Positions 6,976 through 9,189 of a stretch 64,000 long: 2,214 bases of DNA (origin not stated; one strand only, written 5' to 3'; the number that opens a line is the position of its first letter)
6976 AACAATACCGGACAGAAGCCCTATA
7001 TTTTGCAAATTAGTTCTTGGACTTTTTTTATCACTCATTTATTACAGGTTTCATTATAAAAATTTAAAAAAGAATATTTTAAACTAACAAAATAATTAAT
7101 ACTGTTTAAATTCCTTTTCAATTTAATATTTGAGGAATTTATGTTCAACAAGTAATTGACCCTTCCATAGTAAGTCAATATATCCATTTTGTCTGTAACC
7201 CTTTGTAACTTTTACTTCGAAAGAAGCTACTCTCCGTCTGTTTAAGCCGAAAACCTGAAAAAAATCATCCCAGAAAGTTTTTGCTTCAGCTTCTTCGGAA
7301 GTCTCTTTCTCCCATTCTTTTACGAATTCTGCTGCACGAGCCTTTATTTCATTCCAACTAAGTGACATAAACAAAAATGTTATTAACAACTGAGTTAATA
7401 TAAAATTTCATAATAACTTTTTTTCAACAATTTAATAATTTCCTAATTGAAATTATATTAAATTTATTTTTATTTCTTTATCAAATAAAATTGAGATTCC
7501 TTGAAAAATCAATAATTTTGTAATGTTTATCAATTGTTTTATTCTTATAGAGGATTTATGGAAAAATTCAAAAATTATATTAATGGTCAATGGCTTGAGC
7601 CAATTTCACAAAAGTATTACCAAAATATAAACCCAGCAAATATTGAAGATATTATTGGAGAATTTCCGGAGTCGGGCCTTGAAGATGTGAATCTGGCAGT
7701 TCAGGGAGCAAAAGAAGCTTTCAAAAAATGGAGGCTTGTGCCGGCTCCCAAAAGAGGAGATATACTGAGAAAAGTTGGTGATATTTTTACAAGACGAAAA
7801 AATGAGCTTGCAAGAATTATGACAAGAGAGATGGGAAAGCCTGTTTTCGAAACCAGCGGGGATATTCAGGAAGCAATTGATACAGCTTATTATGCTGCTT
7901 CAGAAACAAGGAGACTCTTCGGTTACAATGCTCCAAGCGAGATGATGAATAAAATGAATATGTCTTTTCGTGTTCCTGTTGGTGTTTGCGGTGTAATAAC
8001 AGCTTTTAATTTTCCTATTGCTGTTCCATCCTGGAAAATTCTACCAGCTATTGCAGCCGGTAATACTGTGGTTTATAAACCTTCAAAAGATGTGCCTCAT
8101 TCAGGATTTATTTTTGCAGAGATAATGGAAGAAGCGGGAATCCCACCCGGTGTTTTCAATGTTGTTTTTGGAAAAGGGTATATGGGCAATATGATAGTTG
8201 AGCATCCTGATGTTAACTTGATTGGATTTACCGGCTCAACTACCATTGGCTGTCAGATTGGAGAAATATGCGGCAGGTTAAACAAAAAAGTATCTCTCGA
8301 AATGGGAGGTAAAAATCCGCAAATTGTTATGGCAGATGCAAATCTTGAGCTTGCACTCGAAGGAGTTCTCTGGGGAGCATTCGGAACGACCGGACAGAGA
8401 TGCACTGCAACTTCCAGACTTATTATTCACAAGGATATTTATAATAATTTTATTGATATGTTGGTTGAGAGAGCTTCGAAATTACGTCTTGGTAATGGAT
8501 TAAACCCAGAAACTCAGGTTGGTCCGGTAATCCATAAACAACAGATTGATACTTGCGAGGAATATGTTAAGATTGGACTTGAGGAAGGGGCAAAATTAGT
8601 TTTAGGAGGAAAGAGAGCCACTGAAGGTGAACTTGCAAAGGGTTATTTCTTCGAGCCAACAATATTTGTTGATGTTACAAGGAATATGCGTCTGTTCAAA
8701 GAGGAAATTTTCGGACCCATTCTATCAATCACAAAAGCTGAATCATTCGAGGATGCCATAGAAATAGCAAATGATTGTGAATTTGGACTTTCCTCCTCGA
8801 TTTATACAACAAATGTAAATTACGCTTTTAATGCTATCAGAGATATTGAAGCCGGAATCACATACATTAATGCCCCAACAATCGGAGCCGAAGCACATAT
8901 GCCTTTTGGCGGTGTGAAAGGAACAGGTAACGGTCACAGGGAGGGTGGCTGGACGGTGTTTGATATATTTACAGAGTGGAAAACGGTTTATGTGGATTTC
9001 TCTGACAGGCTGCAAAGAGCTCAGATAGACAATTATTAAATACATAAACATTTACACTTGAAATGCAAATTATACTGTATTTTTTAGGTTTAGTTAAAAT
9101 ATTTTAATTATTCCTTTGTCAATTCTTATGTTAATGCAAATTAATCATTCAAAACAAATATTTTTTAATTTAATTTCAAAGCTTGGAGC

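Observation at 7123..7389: Decayed MmeI-family type IIL restriction-modification gene (N-terminal ~80 codons only)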

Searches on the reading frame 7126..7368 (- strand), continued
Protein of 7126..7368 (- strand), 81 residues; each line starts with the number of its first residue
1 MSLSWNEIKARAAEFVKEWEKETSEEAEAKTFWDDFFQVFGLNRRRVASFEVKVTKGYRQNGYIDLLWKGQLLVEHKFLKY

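Call 44: find_encoding_contigs(protein=P0288, flank=3000, max_places=6)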
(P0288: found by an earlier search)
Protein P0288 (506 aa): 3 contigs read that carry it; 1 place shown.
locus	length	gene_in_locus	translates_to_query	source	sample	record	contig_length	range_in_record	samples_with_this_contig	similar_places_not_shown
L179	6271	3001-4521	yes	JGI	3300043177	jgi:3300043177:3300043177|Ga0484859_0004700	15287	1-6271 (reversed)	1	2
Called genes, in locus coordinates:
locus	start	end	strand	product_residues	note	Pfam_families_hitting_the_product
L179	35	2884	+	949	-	PF20464:MmeI_N, PF20465:MmeI_hel, PF20473:MmeI_Mtase, PF07669:Eco57I, PF20466:MmeI_TRD, PF20467:MmeI_C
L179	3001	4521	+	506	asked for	PF00939:Na_sulph_symp, PF03600:CitMHS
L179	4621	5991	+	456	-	PF01212:Beta_elim_lyase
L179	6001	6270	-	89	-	?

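Call 59: find_encoding_contigs(protein=P0288, flank=10000, max_places=3)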
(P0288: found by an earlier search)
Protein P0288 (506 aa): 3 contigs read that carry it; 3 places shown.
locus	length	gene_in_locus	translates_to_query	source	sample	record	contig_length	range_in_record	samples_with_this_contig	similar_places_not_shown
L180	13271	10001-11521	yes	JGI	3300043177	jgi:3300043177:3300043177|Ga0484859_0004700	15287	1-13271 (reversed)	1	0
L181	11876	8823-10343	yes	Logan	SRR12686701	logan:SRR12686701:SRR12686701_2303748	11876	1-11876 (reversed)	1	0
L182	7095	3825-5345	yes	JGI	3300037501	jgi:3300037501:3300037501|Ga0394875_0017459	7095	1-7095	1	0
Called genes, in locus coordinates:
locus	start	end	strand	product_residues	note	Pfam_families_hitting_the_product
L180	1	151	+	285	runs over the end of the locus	-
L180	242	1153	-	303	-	PF13855:LRR_8 (faint), PF23598:LRR_14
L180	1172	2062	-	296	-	-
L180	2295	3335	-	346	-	PF01544:CorA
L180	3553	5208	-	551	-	PF00595:PDZ (weak), PF13180:PDZ_2 (weak), PF17820:PDZ_6 (weak), PF03572:Peptidase_S41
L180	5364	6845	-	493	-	PF00171:Aldedh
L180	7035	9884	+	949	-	PF20464:MmeI_N, PF20465:MmeI_hel, PF20473:MmeI_Mtase, PF07669:Eco57I, PF20466:MmeI_TRD, PF20467:MmeI_C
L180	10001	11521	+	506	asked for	PF00939:Na_sulph_symp, PF03600:CitMHS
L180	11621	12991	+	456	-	PF01212:Beta_elim_lyase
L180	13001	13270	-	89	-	?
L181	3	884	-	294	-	?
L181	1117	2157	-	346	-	PF01544:CorA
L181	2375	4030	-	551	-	PF00595:PDZ (weak), PF13180:PDZ_2 (weak), PF17820:PDZ_6 (weak), PF03572:Peptidase_S41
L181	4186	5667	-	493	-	PF00171:Aldedh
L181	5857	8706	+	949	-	PF20464:MmeI_N, PF20465:MmeI_hel, PF20473:MmeI_Mtase, PF07669:Eco57I, PF20466:MmeI_TRD, PF20467:MmeI_C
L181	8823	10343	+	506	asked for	PF00939:Na_sulph_symp, PF03600:CitMHS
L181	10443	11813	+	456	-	PF01212:Beta_elim_lyase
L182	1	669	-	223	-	?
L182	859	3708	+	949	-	PF20464:MmeI_N, PF20465:MmeI_hel, PF20473:MmeI_Mtase, PF07669:Eco57I, PF20466:MmeI_TRD, PF20467:MmeI_C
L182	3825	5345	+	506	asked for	PF00939:Na_sulph_symp, PF03600:CitMHS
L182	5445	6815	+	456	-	PF01212:Beta_elim_lyase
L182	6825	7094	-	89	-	?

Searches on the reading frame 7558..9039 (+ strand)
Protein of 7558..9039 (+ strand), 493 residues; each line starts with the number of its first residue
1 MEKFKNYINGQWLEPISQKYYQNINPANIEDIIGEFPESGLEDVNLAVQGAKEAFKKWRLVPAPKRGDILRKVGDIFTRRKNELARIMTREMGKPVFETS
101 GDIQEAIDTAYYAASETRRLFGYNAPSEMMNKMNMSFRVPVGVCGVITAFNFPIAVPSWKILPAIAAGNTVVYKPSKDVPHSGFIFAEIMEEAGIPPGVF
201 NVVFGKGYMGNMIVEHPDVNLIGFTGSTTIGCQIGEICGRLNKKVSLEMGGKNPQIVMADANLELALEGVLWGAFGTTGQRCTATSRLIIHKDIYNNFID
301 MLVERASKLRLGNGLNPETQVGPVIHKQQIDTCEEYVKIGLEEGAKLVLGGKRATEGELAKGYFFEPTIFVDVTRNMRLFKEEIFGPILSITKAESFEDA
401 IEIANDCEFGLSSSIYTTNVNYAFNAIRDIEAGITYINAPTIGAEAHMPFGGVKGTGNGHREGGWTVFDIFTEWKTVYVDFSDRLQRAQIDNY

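Call 15: search_protein_families(library=pfam, proteins=[window:7558-9039:+], max_evalue=0.001)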
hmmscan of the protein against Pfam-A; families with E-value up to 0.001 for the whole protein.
window:7558-9039:+ (493 aa): 1 family
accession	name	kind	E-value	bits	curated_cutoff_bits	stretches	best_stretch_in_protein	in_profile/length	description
PF00171.27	Aldedh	-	1.3e-169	565.1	23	1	12-477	1-461/461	Aldehyde dehydrogenase family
